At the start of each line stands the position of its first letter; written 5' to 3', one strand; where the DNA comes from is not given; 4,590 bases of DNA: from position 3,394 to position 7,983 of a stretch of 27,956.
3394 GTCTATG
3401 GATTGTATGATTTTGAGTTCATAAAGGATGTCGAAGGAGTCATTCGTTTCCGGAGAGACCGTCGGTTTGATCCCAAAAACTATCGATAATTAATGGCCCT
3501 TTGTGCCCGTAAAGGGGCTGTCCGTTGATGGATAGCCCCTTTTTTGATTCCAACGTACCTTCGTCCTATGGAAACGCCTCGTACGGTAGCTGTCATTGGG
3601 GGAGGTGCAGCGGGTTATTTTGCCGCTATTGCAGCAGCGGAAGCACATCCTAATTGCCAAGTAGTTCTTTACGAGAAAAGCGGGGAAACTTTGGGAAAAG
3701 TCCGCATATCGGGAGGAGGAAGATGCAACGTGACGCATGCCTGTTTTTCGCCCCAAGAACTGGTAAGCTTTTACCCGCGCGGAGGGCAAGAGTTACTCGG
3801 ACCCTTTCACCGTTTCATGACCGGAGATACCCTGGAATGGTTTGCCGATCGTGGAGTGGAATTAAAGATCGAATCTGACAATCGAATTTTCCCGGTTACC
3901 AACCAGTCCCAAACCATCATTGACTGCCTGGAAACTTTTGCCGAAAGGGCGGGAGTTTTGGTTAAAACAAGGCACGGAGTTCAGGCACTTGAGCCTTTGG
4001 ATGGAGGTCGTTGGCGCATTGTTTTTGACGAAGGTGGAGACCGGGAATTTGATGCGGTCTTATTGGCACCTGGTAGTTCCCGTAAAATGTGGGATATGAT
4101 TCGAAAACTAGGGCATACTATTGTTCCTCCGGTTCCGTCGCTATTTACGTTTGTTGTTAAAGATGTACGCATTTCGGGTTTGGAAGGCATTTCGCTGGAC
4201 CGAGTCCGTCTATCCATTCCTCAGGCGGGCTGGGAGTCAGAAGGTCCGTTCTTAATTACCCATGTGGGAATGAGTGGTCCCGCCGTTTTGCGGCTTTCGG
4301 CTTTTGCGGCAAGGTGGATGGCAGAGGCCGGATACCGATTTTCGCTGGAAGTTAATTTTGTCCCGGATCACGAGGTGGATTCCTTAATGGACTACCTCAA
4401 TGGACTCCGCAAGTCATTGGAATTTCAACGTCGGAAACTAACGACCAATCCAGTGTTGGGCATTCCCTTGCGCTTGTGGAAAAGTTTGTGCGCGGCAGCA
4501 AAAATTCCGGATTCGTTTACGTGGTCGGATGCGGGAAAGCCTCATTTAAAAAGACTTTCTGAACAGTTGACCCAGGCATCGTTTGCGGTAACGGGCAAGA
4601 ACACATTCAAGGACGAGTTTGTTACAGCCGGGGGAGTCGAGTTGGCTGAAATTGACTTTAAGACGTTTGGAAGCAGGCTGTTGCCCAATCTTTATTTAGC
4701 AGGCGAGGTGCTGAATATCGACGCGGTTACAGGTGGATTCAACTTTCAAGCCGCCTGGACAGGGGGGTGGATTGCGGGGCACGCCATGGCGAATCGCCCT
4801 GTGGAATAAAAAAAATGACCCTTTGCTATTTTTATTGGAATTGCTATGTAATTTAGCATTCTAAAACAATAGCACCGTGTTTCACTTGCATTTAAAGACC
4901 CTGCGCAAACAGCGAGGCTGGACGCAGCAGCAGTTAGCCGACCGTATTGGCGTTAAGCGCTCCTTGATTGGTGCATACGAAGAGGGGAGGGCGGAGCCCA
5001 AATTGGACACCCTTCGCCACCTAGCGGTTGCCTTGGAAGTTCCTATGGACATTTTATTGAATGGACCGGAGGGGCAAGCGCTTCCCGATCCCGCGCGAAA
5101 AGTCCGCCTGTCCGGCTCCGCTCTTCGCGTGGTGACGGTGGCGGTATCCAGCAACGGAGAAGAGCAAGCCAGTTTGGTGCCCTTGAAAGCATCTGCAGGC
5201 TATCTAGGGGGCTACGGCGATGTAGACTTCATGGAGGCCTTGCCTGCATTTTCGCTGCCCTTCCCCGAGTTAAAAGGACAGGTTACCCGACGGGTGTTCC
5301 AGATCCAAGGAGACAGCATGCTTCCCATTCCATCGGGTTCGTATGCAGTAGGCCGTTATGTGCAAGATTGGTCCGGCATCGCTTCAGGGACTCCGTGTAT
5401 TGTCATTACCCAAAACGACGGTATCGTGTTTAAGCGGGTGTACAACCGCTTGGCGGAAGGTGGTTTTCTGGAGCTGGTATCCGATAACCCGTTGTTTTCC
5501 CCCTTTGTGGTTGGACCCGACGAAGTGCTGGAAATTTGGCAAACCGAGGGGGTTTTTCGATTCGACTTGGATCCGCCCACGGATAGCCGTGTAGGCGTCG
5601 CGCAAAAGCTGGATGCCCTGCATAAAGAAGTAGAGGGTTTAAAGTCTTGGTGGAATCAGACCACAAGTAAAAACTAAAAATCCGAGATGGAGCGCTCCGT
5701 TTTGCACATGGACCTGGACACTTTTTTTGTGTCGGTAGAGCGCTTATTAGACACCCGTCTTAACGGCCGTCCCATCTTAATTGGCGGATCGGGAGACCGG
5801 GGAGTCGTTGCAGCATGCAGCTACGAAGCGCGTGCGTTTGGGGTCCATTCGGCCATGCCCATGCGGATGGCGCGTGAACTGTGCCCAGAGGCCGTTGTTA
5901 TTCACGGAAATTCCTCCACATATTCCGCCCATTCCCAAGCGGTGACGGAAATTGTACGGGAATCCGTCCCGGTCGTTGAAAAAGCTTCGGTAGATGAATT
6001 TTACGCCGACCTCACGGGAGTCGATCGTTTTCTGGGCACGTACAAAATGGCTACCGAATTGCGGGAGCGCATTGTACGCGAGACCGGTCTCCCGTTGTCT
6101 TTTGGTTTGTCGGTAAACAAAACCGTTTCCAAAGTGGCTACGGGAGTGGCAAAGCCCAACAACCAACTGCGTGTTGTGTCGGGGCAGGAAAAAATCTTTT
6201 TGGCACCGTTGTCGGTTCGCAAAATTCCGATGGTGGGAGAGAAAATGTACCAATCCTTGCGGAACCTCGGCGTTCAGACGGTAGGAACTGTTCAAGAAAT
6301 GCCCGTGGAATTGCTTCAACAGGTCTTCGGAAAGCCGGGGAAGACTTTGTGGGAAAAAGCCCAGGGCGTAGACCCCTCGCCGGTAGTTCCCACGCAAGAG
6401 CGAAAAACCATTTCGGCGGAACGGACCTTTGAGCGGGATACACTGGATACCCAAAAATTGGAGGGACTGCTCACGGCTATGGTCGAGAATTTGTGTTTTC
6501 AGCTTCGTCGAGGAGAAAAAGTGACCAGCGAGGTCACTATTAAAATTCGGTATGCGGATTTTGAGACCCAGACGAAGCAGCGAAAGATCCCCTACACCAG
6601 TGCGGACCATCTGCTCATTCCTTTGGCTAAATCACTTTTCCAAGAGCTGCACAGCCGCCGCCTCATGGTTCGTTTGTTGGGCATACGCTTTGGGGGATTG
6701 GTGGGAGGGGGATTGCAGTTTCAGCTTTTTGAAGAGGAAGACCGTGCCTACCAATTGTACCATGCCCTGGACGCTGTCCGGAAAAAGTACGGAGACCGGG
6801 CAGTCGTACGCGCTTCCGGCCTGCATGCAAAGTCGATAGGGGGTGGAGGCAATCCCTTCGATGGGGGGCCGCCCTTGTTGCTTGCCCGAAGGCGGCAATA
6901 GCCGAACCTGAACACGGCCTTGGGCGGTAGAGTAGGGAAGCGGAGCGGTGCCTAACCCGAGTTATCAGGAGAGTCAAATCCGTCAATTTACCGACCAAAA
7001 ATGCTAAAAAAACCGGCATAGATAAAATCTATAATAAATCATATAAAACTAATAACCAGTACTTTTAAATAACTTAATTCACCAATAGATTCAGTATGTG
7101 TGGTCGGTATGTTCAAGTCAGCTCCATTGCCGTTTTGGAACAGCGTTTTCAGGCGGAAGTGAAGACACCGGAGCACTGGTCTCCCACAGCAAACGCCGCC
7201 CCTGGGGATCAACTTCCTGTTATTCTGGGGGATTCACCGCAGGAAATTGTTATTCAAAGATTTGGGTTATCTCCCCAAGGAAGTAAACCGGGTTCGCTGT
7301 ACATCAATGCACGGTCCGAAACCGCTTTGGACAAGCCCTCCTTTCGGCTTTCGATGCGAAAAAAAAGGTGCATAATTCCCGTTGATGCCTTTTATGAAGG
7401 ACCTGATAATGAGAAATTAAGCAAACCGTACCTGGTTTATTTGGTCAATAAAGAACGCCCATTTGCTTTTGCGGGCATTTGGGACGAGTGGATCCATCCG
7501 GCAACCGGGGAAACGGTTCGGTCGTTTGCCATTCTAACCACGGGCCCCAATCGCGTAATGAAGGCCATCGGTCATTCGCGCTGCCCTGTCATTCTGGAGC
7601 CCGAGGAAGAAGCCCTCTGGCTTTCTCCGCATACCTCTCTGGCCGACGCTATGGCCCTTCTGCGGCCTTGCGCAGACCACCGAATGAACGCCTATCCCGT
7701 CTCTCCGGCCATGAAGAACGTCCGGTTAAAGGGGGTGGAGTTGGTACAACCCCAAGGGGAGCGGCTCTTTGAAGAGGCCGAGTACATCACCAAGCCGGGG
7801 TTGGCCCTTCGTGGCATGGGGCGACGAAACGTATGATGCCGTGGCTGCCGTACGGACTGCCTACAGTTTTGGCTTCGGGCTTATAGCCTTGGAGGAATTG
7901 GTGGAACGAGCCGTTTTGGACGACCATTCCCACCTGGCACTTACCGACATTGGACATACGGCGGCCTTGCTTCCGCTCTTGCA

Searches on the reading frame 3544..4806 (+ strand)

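Call 5: search_protein_families(library=pfam, proteins=[window:3544-4806:+])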
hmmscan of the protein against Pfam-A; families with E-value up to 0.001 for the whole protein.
window:3544-4806:+ (421 aa): 7 families
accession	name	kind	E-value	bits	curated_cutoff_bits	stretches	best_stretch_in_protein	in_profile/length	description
PF03486.20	HI0933_like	-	1.4e-64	218.3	50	1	14-413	2-243/244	HI0933-like protein Rossmann domain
PF22780.1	HI0933_like_1st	-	1.8e-27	96.6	27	1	197-360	1-165/165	HI0933-like protein barrel and H2TH domain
PF07992.20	Pyr_redox_2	-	2.8e-07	30.7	26.1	1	14-50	2-36/291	Pyridine nucleotide-disulphide oxidoreductase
PF01266.30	DAO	-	4e-07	30.3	27.9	0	15-46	2-31/353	FAD dependent oxidoreductase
PF00890.30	FAD_binding_2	-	1.3e-06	28.4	20.4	1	15-60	2-45/414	FAD binding domain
PF13454.12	NAD_binding_9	-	2e-05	25.1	21.8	1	16-177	1-153/155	FAD-NAD(P)-binding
PF01134.28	GIDA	-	0.00068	19.2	22.1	0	15-53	2-38/391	Glucose inhibited division protein A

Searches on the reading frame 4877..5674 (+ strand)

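Call 5: search_protein_families(library=pfam, proteins=[window:4877-5674:+])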
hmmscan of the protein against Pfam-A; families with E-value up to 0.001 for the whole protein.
window:4877-5674:+ (266 aa): 5 families
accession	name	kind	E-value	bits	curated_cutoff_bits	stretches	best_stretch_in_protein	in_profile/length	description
PF01381.28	HTH_3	-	5.3e-16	58.8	23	1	6-60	1-55/55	Helix-turn-helix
PF13560.12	HTH_31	-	6.2e-13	49.3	27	1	5-56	5-57/64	Helix-turn-helix domain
PF12844.13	HTH_19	-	2.3e-12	47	30.2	1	6-64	4-62/64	Helix-turn-helix domain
PF00717.28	Peptidase_S24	-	7.7e-06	26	23.3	1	139-220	36-111/116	Peptidase S24-like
PF13443.12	HTH_26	-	0.00016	22.2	22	1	5-56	1-53/63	Cro/C1-type HTH DNA-binding domain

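Call 28: search_protein_families(library=ncbifam, proteins=[window:4877-5674:+])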
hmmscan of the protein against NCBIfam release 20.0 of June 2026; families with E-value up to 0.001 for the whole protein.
window:4877-5674:+ (266 aa): 11 families
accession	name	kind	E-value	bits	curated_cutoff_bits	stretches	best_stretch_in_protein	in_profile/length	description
NF041951.1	phage_RstR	subfamily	6e-17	61.9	80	1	2-66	3-67/108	RstR family transcriptional repressor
TIGR03070.1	couple_hipB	subfamily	4.5e-10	39.3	71.65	1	5-53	6-54/58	type II toxin-antitoxin system Y4mF family antitoxin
NF007271.0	PRK09726.1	equivalog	3.4e-09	36.6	79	1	5-59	16-70/88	type II toxin-antitoxin system antitoxin HipB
NF010465.0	PRK13890.1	equivalog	2.5e-07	30.8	96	1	7-62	11-66/121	conjugal transfer protein TrbA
TIGR00270.2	TIGR00270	equivalog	3.8e-07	30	110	1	5-55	79-129/159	multiprotein bridging factor aMBF1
NF047948.1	male_kill_WMK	equivalog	1.5e-06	27.9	300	1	6-61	167-222/300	WO male-killing family protein Wmk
NF007257.0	PRK09706.1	subfamily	1.6e-05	24.7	101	1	6-101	10-109/135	transcriptional repressor DicA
NF052239.1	antitox_spr1629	equivalog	0.0001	21.6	335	1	5-58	6-59/377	spr1629 family repressor/antitoxin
NF006015.0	PRK08154.1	subfamily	0.00019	20.7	204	1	6-65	35-94/314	anaerobic benzoate catabolism transcriptional regulator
NF003162.0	PRK04140.1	equivalog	0.00041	19.5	263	1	6-57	131-182/317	transcriptional regulator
TIGR03830.1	CxxCG_CxxCG_HTH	subfamily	0.00052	19.8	61.8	1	6-44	70-108/127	type II TA system antitoxin MqsA family protein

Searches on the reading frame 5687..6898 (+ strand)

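Call 5: search_protein_families(library=pfam, proteins=[window:5687-6898:+])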
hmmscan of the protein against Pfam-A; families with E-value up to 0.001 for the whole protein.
window:5687-6898:+ (404 aa): 3 families
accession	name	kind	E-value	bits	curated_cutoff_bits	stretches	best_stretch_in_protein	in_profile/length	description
PF00817.25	IMS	-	1.2e-42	145.8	23.2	1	9-152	2-147/148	impB/mucB/samB family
PF11799.13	IMS_C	-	5.8e-24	85.1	20.7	1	239-341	1-103/109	impB/mucB/samB family C-terminal domain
PF21999.2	IMS_HHH_1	-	2.9e-09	37.7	27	1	179-229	2-53/53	DNA polymerase-iota, thumb domain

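Call 28: search_protein_families(library=ncbifam, proteins=[window:5687-6898:+])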
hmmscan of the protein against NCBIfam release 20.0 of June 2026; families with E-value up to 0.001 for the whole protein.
window:5687-6898:+ (404 aa): 10 families
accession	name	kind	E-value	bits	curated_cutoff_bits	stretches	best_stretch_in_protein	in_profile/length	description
NF002882.0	PRK03348.1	equivalog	4.9e-94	315.7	389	1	2-361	4-366/461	DNA polymerase IV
NF002677.0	PRK02406.1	equivalog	1.2e-86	291.1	256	1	2-335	5-340/357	DNA polymerase IV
NF003015.0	PRK03858.1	subfamily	2.7e-83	280.2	367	1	3-380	7-387/399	DNA polymerase IV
NF002751.0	PRK02794.1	equivalog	1.5e-82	277.7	371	1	4-381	39-420/425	DNA polymerase IV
NF010731.0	PRK14133.1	equivalog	2.3e-75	254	362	1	1-335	1-333/352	DNA polymerase IV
NF002848.0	PRK03103.1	subfamily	1.2e-72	244.6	381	1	1-382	2-395/410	DNA polymerase IV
NF002492.0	PRK01810.1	equivalog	1.3e-66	225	399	1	2-380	9-396/412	DNA polymerase IV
NF002883.0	PRK03352.1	equivalog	4.9e-65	220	330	1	2-335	4-339/347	DNA polymerase IV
NF002292.0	PRK01216.1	equivalog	9.7e-42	143.2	339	1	5-338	3-339/351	DNA polymerase IV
NF002955.0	PRK03609.1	subfamily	1.1e-23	83.9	431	1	8-214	5-218/422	translesion error-prone DNA polymerase V subunit UmuC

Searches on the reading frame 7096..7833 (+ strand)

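Call 5: search_protein_families(library=pfam, proteins=[window:7096-7833:+])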
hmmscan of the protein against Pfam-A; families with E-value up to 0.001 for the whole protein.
window:7096-7833:+ (246 aa): 1 family
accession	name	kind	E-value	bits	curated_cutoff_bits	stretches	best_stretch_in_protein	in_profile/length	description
PF02586.19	SRAP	-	8.2e-52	176.3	27.1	1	1-209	1-214/214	SOS response associated peptidase (SRAP)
